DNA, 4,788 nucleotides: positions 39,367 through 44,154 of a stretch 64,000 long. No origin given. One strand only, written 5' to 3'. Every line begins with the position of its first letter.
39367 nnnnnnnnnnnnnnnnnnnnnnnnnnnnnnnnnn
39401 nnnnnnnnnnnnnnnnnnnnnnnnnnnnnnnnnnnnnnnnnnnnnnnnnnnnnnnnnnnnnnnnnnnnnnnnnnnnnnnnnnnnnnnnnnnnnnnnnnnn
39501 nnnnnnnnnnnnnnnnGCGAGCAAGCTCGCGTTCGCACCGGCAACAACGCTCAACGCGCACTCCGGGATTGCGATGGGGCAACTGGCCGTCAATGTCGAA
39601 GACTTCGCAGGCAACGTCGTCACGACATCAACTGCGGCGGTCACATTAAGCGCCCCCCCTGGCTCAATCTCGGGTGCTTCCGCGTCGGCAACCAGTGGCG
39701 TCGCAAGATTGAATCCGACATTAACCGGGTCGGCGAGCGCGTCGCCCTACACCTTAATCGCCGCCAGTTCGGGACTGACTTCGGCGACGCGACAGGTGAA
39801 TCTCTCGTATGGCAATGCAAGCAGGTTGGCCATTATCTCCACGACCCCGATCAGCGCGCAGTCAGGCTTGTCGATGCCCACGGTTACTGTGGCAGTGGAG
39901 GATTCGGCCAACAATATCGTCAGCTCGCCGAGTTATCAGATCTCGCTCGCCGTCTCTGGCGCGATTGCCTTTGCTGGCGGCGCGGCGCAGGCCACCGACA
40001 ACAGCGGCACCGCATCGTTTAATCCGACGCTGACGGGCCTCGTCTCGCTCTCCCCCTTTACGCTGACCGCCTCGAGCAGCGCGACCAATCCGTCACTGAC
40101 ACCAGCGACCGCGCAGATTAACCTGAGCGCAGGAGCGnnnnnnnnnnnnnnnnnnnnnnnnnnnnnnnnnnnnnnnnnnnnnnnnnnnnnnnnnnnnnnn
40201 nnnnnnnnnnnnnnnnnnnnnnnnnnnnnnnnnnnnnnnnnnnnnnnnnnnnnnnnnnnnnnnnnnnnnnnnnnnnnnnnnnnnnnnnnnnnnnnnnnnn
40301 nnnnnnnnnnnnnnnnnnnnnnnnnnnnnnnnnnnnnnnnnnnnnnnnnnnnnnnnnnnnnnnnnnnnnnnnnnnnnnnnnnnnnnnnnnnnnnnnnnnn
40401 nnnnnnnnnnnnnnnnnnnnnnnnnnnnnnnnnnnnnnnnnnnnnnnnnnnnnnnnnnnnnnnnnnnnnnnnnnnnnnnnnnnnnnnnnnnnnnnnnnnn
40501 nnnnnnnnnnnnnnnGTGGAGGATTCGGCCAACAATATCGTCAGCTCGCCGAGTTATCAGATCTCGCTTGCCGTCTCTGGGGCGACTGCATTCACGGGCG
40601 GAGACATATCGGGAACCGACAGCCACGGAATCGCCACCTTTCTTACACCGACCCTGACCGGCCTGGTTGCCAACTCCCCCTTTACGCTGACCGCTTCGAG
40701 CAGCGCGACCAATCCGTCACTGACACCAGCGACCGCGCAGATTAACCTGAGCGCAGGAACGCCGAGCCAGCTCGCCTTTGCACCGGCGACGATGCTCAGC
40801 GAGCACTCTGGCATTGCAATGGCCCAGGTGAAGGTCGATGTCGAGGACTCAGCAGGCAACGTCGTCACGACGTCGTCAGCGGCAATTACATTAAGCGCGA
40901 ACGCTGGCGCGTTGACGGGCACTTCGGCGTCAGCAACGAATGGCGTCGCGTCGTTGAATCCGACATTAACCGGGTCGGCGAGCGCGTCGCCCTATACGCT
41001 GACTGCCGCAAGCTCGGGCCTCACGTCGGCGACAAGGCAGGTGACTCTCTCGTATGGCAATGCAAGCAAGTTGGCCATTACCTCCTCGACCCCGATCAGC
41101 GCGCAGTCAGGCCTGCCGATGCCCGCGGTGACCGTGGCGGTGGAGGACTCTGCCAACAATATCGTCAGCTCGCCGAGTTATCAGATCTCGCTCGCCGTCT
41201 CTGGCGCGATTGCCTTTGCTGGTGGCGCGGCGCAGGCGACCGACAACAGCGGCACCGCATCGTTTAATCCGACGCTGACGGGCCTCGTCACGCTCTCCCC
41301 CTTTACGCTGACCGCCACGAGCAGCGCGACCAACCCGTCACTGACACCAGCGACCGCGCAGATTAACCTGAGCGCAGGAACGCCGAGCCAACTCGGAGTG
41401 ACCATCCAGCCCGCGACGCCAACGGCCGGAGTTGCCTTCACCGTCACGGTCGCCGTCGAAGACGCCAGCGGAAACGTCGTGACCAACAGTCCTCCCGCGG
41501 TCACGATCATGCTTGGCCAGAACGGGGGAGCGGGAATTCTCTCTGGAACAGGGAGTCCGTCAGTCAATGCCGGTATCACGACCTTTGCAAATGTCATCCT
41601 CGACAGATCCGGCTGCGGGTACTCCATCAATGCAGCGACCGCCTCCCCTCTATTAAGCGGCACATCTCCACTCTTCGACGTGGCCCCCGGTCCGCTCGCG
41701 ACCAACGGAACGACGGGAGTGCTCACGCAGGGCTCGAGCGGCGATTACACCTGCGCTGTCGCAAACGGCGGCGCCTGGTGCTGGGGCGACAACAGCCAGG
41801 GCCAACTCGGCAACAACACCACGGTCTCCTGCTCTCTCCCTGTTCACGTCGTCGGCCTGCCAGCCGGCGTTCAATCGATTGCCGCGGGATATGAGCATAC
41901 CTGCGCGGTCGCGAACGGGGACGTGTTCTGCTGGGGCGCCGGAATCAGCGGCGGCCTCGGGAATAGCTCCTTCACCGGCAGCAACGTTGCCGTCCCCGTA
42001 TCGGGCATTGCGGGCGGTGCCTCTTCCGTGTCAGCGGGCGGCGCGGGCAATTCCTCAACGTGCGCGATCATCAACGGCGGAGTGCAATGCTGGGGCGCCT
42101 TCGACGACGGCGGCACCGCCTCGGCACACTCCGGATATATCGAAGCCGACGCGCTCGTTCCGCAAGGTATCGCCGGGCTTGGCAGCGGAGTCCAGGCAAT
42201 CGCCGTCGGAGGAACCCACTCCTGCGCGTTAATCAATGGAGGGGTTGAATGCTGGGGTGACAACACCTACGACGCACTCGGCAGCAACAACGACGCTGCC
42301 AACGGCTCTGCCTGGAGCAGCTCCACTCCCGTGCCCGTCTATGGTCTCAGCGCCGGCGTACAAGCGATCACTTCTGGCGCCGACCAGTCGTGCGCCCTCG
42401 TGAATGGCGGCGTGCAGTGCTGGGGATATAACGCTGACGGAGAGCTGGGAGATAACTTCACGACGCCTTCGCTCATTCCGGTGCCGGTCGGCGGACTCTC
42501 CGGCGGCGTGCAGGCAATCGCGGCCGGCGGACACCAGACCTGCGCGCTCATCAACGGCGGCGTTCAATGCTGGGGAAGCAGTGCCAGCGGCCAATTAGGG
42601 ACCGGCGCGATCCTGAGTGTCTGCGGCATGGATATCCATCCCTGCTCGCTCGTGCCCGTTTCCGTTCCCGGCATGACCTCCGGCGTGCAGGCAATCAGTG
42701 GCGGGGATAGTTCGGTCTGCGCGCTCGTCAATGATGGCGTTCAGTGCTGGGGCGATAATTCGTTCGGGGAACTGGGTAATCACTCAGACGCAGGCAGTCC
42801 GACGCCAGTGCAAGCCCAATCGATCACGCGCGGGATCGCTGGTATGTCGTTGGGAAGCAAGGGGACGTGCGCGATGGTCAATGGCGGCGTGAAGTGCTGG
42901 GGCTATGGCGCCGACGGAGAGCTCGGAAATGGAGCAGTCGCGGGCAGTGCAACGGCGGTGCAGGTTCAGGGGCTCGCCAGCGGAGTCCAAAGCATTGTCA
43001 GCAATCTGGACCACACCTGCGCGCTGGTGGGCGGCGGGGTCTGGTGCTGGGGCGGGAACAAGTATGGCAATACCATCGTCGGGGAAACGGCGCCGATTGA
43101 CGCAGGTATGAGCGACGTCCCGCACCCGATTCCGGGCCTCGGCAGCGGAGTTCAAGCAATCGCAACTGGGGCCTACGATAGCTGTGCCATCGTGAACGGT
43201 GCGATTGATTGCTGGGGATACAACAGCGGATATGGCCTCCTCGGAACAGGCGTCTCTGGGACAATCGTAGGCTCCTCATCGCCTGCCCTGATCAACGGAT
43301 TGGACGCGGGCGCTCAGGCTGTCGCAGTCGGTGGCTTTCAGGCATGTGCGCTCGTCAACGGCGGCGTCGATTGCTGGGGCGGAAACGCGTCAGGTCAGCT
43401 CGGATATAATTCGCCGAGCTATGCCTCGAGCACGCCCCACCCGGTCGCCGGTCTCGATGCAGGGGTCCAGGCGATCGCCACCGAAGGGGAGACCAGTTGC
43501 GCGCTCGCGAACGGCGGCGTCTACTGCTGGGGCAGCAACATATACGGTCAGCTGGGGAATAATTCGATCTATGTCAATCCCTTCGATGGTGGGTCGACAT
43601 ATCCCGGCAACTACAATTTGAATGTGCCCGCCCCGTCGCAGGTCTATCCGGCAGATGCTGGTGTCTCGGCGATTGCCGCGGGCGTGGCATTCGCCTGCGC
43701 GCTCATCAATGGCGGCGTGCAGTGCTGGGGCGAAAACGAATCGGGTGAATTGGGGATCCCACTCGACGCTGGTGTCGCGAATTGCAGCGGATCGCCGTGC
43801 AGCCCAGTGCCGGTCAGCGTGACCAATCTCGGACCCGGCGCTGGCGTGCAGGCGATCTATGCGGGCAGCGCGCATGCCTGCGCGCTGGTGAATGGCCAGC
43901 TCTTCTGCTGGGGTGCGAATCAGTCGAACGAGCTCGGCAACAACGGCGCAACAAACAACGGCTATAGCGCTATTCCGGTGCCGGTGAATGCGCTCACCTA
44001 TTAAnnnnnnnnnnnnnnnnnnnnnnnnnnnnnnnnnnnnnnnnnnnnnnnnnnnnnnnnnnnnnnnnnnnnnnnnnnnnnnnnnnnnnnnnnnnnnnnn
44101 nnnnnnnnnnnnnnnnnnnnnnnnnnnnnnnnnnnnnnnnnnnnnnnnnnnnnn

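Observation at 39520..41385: Three near-identical 621-bp tandem repeats inside the RCC1 giant gene (recent in-frame domain expansion)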

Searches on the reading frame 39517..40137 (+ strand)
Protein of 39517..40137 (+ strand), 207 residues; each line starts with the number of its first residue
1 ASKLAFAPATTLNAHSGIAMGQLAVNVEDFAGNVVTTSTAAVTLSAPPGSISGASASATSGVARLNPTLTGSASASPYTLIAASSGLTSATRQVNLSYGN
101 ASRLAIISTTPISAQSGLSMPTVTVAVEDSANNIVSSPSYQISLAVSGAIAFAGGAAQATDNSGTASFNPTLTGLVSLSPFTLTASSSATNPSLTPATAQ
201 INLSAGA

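Call 11: search_protein_families(library=ncbifam, proteins=[window:39517-40137:+], max_evalue=0.01)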
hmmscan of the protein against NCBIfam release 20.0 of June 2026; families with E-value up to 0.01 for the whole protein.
window:39517-40137:+ (207 aa): 0 families
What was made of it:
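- Tried and rejected: NCBIfam gave no family for the protein or for the unit (call 11).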

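Call 19: find_homologous_proteins(query=window:39517-40137:+)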
Query window:39517-40137:+ (207 aa): 1 proteins with E <= 0.001 among 3349 candidates.
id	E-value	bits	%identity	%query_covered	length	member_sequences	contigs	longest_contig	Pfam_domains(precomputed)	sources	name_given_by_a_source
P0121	4.2e-10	58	36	80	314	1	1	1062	PF18565.8,PF09134.17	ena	-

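Call 42: predict_structure(alignment_id=A1)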
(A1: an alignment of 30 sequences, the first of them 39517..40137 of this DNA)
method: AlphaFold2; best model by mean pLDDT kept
length: 207 residues; sequences in the alignment: 30
mean_pLDDT: 92.3   pTM: 0.80
mean pLDDT of the five models: 92.3, 90.4, 90.2, 90.1, 89.8
residues with pLDDT >= 90: 160; 70-90: 42; 50-70: 5; < 50: 0
segments of 3 or more residues with pLDDT < 50: none
pLDDT, mean of each block of 10 residues (from residue 1): 93 93 97 98 97 97 97 95 98 96 92 90 94 88 86 78 92 84 89 90 89
secondary structure, 60 per line:
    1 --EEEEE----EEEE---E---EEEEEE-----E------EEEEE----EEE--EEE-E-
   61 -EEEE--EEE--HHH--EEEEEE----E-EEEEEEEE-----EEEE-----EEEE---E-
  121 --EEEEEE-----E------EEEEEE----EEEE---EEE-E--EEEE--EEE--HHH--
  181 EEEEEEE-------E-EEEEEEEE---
elements in order: E3-7 E12-15 E23-28 E41-45 E50-52 E55-57 E62-65 E68-70 E78-83 E90-97 E103-106 E112-115 E123-128 E141-146 E151-154 E158-160 E165-168 E171-173 E181-187 E197-204
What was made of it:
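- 39517..40137 (+): Repeat copy 1 (621 nt, 207 codons): Ig-like domains A1 and B1. AlphaFold model of this unit: pLDDT 92.3, two beta-sandwich domains (call 42).
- Fold: the AlphaFold model has pLDDT 92.3 and is all-beta with two domains (call 42).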

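Call 44: fold_search(model_id=the predicted structure, library=pdb)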
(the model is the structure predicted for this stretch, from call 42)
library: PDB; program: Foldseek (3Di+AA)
matches with E <= 10: 1840; with E <= 0.001: 207
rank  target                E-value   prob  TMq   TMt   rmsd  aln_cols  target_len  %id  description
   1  7sqc_2B               1.8e-06  1.00  0.37  0.13  11.7       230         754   13  Ciliary C1 central pair apparatus isolated from Chlamydomonas reinhardtii (released 2022-04-13)
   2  5ftx                  2.6e-06  1.00  0.35  0.13  16.7       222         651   14  Structure of surface layer protein SbsC, domains 4-9 (released 2017-02-22)
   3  7sqc_2A               5.1e-06  1.00  0.38  0.13  11.5       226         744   12  Ciliary C1 central pair apparatus isolated from Chlamydomonas reinhardtii (released 2022-04-13)
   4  9ya0_HA               6.0e-06  1.00  0.56  0.31   6.3       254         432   13  Cryo-EM structure of pre-conoid ring 2 (PCR P2 ring)from Toxoplasma gondii (released 2025-11-19)
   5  5n40                  1.2e-05  1.00  0.38  0.25  10.6       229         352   14  Structure of Yersinia pseudotuberculosis adhesin InvE (released 2017-04-12)
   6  3gm8                  1.5e-05  1.00  0.44  0.13  12.5       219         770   16  Crystal structure of a beta-glycosidase from Bacteroides vulgatus (released 2009-03-31)
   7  4uj7                  1.5e-05  1.00  0.34  0.34  16.8       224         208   13  Structure of the S-layer protein SbsC, domains 5-6 (released 2016-04-27)
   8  7som_D                1.5e-05  1.00  0.40  0.09   9.6       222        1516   14  Ciliary C2 central pair apparatus isolated from Chlamydomonas reinhardtii (released 2022-04-13)
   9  5t98_B                1.8e-05  1.00  0.43  0.13  13.3       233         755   15  Crystal structure of BuGH2Awt (released 2017-09-13)
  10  2yd6                  1.8e-05  1.00  0.28  0.30  16.9       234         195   11  Crystal structure of the N-terminal Ig1-2 module of Human Receptor Protein Tyrosine Phosphatase Delta (released 2011-04-13)
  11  9o6n_B                2.3e-05  1.00  0.32  0.30  12.4       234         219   11  Structure of Siglec-10 (released 2026-02-25)
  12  6tpl_B                2.9e-05  1.00  0.29  0.31  14.4       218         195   12  D0-D1 domain of Intimin (released 2021-01-13)
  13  6qub_A                3.3e-05  1.00  0.39  0.11  13.3       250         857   14  Truncated beta-galactosidase III from Bifidobacterium bifidum in complex with galactose (released 2020-03-18)
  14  5y32_A                3.3e-05  1.00  0.27  0.27  16.7       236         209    9  Crystal structure of PTP delta Ig1-Ig2 in complex with IL1RAPL1 (released 2017-08-16)
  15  6tpl_A                3.7e-05  1.00  0.30  0.31  14.8       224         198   14  D0-D1 domain of Intimin (released 2021-01-13)
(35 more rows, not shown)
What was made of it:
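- Closest known: Fibrillar adhesins and inverse-autotransporter-type Ig-like stalks. Same: Foldseek matches to InvE, InvD and intimin D0-D1 (call 44).
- Foldseek matches tandem Ig-like domains of S-layer SbsC, Yersinia InvE/InvD, intimin D0-D1 and GH2 enzymes (call 44).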

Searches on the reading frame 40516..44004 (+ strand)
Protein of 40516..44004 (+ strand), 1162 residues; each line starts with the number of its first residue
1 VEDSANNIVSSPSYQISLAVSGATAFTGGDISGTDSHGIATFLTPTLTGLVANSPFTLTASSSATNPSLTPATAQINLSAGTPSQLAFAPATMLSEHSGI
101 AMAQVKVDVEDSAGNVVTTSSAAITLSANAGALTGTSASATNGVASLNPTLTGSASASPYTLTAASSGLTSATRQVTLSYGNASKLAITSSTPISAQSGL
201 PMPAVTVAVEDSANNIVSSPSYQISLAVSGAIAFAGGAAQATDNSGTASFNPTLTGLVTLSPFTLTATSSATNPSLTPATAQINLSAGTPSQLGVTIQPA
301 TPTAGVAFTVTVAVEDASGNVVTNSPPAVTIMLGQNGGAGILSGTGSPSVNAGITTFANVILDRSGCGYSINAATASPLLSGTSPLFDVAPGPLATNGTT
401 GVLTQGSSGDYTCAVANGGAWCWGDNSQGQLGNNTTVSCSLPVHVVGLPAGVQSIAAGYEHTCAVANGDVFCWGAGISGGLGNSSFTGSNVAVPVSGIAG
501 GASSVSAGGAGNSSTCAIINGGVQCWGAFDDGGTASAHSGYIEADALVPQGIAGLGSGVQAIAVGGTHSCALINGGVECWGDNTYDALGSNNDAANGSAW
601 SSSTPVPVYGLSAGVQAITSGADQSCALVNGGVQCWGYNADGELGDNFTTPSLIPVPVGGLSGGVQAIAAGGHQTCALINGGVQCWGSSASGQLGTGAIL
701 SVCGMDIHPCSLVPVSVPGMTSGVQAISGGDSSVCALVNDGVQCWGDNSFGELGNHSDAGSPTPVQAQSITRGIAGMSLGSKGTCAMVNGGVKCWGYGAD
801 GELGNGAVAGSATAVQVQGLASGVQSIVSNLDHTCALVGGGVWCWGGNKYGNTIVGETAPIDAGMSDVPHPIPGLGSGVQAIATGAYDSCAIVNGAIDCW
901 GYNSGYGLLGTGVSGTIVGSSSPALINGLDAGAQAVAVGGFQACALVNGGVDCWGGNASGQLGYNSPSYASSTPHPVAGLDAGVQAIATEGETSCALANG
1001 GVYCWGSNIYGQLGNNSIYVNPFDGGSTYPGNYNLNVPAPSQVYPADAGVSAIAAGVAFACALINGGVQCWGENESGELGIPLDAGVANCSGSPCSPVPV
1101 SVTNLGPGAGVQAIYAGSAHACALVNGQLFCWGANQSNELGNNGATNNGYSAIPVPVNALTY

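Call 50: find_encoding_contigs(protein=window:40516-44004:+, flank=10000, max_places=10)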
Protein window:40516-44004:+ (1162 aa): 1 contig read that carries it; 1 place shown.
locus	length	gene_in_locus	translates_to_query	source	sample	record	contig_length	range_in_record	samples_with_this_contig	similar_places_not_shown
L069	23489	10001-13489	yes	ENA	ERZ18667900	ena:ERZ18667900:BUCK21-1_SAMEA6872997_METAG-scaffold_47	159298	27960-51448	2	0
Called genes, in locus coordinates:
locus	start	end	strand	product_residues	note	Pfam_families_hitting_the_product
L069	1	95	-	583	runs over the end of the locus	PF25601:AAA_lid_14 (faint), PF00158:Sigma54_activat, PF14532:Sigma54_activ_2, PF07724:AAA_2 (weak), PF07728:AAA_5 (weak)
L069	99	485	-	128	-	-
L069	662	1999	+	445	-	PF01145:Band_7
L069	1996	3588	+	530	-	-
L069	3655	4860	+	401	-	-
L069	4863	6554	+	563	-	-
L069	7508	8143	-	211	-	-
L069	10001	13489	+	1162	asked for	PF18565:Glyco_hydro2_C5 (faint), PF25390:WD40_RLD, PF00415:RCC1, PF13540:RCC1_2 (faint), PF25390:WD40_RLD, PF00415:RCC1 (weak)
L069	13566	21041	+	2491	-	PF01833:TIG (weak), PF02369:Big_1 (faint), PF01833:TIG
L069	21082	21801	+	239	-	-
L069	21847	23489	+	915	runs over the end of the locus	PF00069:Pkinase, PF07714:PK_Tyr_Ser-Thr, PF13176:TPR_7 (faint), PF07719:TPR_2 (faint), PF00515:TPR_1 (faint), PF13181:TPR_8 (faint), PF13374:TPR_10 (weak), PF13424:TPR_12, +1 more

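Call 57: list_cluster_members(proteins=[window:40516-44004:+, window:44081-51556:+, window:29014-30765:-, window:52362-55109:+])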
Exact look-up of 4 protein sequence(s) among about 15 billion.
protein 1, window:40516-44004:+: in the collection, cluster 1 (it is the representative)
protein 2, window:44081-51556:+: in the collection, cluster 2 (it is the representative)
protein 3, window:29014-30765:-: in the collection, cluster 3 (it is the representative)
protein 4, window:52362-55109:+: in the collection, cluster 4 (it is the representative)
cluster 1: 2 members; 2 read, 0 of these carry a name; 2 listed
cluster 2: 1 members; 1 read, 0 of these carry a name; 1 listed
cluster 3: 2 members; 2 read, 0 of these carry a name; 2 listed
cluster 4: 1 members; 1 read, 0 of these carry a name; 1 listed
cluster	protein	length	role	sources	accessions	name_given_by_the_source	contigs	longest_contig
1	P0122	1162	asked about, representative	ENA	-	-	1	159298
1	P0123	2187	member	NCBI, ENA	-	-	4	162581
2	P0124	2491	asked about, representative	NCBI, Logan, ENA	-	-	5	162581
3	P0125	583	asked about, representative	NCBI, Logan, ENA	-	-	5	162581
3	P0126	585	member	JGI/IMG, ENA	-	-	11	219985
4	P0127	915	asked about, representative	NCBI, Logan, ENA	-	-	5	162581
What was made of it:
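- The 90% cluster holds one real sequence (call 57), and four contig records carry the identical 2187-aa product.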

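Call 59: find_encoding_contigs(protein=P0126, flank=10000, max_places=10)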
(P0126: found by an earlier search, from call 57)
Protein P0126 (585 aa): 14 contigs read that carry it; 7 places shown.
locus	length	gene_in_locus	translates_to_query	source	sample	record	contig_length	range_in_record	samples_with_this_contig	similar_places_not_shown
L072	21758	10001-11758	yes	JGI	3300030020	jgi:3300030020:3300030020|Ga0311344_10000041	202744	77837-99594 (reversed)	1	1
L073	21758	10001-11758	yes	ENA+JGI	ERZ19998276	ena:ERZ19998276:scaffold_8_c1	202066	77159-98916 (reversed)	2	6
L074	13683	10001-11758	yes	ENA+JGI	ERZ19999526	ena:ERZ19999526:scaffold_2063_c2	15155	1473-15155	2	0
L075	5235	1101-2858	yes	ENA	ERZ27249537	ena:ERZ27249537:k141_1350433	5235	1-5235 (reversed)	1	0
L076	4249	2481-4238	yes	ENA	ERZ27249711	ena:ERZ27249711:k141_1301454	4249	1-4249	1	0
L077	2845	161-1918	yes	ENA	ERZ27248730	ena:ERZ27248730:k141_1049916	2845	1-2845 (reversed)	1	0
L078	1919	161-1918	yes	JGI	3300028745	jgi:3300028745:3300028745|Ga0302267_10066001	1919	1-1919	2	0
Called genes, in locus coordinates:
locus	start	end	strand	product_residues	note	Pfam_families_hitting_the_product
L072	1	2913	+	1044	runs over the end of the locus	PF00873:ACR_tran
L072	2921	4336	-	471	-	PF01554:MatE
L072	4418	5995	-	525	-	PF00704:Glyco_hydro_18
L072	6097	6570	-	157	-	PF00072:Response_reg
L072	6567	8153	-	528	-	-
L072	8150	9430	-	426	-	PF01145:Band_7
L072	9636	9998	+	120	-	-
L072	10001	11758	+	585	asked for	PF25601:AAA_lid_14 (faint), PF00158:Sigma54_activat, PF14532:Sigma54_activ_2, PF07724:AAA_2 (weak), PF07728:AAA_5 (weak)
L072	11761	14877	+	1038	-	PF07719:TPR_2 (faint), PF13176:TPR_7 (faint), PF13428:TPR_14 (faint), PF13432:TPR_16 (weak), PF14559:TPR_19 (weak), PF00515:TPR_1 (faint), PF13181:TPR_8 (faint), PF13432:TPR_16 (weak), +1 more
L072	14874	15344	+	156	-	-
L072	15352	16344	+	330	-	PF08240:ADH_N, PF00107:ADH_zinc_N, PF13602:ADH_zinc_N_2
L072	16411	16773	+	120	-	PF01258:zf-dskA_traR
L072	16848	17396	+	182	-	-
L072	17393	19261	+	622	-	-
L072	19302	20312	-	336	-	PF00072:Response_reg, PF01339:CheB_methylest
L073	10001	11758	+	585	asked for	PF25601:AAA_lid_14 (faint), PF00158:Sigma54_activat, PF14532:Sigma54_activ_2, PF07724:AAA_2 (weak), PF07728:AAA_5 (weak)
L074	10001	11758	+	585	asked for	PF25601:AAA_lid_14 (faint), PF00158:Sigma54_activat, PF14532:Sigma54_activ_2, PF07724:AAA_2 (weak), PF07728:AAA_5 (weak)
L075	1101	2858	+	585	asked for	PF25601:AAA_lid_14 (faint), PF00158:Sigma54_activat, PF14532:Sigma54_activ_2, PF07724:AAA_2 (weak), PF07728:AAA_5 (weak)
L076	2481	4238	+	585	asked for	PF25601:AAA_lid_14 (faint), PF00158:Sigma54_activat, PF14532:Sigma54_activ_2, PF07724:AAA_2 (weak), PF07728:AAA_5 (weak)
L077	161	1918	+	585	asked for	PF25601:AAA_lid_14 (faint), PF00158:Sigma54_activat, PF14532:Sigma54_activ_2, PF07724:AAA_2 (weak), PF07728:AAA_5 (weak)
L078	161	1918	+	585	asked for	PF25601:AAA_lid_14 (faint), PF00158:Sigma54_activat, PF14532:Sigma54_activ_2, PF07724:AAA_2 (weak), PF07728:AAA_5 (weak)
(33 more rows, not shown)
